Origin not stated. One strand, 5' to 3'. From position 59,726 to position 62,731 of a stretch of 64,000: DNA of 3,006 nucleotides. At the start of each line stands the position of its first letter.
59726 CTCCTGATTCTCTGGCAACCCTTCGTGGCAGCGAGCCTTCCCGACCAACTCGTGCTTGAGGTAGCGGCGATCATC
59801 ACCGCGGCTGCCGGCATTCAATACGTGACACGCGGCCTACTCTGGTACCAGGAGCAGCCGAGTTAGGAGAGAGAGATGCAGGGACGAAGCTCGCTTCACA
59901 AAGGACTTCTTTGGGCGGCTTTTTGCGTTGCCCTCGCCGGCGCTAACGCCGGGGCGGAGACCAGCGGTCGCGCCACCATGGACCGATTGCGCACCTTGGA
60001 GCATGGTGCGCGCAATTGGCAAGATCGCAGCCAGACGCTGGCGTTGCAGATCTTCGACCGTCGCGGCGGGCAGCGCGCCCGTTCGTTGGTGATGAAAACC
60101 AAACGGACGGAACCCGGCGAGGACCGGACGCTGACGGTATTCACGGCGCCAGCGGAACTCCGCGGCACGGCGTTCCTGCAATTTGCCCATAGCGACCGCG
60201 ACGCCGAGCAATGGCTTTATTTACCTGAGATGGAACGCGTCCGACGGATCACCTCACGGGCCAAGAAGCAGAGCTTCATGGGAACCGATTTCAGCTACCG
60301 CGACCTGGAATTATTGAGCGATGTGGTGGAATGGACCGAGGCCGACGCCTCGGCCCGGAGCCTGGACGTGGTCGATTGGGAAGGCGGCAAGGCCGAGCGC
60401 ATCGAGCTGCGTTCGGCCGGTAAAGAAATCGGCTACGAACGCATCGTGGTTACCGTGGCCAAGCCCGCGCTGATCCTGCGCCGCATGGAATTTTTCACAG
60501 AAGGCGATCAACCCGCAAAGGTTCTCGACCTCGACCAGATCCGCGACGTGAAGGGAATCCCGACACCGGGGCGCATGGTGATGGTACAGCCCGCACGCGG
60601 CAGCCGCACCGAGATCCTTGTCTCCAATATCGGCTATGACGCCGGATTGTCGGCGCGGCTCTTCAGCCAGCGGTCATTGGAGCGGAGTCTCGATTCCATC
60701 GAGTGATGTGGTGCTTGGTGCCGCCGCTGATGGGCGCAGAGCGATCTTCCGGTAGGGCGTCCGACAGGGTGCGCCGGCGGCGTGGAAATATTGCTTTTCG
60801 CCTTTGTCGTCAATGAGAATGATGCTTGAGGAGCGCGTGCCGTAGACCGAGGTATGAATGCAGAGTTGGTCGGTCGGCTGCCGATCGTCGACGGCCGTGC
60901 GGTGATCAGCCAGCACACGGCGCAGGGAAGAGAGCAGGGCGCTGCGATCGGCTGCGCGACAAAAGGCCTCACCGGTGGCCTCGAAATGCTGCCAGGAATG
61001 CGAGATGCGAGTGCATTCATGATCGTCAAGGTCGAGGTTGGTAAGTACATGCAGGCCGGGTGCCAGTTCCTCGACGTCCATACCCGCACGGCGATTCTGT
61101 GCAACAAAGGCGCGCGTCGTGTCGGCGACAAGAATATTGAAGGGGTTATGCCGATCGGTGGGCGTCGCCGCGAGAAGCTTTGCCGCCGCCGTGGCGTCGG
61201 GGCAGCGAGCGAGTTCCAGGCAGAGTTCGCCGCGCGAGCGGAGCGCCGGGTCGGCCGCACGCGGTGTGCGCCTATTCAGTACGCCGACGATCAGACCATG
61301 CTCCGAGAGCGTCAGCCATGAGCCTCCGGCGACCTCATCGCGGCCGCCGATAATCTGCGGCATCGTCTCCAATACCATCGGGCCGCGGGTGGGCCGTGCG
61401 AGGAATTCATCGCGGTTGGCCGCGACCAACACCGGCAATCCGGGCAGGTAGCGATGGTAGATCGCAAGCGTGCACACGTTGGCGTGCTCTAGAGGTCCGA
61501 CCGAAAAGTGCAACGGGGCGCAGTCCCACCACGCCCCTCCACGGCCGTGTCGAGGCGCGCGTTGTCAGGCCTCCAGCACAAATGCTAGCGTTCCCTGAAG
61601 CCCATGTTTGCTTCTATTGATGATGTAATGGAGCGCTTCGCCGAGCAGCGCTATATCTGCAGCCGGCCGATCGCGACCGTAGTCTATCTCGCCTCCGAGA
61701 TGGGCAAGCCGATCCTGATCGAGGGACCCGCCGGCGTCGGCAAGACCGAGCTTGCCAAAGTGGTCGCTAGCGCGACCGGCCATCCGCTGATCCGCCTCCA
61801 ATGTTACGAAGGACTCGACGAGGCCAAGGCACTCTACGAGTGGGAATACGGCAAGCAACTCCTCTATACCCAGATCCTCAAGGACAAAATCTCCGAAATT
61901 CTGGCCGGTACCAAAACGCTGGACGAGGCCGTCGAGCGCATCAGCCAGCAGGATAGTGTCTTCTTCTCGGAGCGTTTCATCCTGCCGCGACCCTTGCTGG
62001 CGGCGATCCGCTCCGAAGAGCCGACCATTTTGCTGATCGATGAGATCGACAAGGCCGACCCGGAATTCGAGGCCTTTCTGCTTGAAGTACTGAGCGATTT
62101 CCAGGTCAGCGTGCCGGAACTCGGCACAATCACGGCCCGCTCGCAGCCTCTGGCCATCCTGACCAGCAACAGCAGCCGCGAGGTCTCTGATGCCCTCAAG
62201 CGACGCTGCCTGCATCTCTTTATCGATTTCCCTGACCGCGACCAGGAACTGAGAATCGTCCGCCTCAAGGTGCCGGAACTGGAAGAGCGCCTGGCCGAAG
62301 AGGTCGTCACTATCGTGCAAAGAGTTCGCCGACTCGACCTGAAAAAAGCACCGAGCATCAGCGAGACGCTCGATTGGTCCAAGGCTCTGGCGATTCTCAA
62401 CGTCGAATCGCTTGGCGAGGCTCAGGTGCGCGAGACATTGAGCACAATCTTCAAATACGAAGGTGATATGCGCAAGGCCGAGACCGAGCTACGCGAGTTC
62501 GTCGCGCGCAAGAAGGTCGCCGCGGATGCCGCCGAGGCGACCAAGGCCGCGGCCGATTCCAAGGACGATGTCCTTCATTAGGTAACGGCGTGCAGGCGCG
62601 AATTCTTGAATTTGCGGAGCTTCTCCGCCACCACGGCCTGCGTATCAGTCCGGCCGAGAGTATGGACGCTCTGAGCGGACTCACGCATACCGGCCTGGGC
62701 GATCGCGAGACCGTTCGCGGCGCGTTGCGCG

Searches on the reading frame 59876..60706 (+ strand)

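Call 58: search_protein_families(library=pfam, proteins=[window:59876-60706:+], max_evalue=0.00001)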
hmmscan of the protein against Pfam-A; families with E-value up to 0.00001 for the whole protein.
window:59876-60706:+ (276 aa): 2 families
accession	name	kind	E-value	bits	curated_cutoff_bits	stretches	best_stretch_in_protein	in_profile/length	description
PF17131.11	LolA_like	-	7.3e-46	156.6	30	1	81-270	1-184/184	Outer membrane lipoprotein-sorting protein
PF07044.18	DUF1329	-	5.9e-06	26.2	23.1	1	37-131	102-192/368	Protein of unknown function (DUF1329)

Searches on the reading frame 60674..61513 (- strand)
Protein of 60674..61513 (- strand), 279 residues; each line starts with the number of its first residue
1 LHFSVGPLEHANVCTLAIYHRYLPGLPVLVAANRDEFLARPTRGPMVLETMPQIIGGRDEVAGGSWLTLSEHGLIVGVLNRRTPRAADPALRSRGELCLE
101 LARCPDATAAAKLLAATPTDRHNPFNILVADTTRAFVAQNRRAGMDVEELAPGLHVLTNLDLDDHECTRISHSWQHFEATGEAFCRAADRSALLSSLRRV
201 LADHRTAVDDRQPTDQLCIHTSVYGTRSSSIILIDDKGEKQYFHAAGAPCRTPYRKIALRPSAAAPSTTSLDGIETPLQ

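Call 58: search_protein_families(library=pfam, proteins=[window:60674-61513:-], max_evalue=0.00001)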
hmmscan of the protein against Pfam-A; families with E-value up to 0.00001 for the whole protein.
window:60674-61513:- (279 aa): 1 family
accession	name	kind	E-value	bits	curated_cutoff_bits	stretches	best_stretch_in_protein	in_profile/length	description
PF05742.17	TANGO2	-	8.1e-31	108.5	22.6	1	14-243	2-251/257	Transport and Golgi organisation 2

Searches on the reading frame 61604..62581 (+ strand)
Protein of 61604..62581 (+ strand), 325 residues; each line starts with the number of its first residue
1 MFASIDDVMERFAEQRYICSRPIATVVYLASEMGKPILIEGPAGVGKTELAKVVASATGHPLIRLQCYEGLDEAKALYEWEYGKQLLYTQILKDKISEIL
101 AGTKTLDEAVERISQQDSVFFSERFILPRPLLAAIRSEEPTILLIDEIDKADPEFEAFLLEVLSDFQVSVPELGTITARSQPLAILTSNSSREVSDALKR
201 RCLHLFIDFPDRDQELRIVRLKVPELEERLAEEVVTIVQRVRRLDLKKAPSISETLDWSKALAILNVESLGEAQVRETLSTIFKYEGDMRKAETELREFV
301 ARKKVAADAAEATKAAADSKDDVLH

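Call 58: search_protein_families(library=pfam, proteins=[window:61604-62581:+], max_evalue=0.00001)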
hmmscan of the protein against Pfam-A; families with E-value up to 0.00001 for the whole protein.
window:61604-62581:+ (325 aa): 5 families
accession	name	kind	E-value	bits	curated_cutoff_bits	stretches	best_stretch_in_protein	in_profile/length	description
PF07728.20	AAA_5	-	2.7e-13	50.5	22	1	37-202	2-139/139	AAA domain (dynein-related subfamily)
PF00004.35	AAA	-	2.7e-12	47.7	21.2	1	37-203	1-124/131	ATPase family associated with various cellular activities (AAA)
PF07724.20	AAA_2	-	3.9e-09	37.2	27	1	37-200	6-135/166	AAA domain (Cdc48 subfamily)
PF13191.12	AAA_16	-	1.2e-07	32.8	32.6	1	34-164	24-157/167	AAA ATPase domain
PF07726.17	AAA_3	-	6.9e-06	26.4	27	0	142-173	65-96/131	ATPase family associated with various cellular activities (AAA)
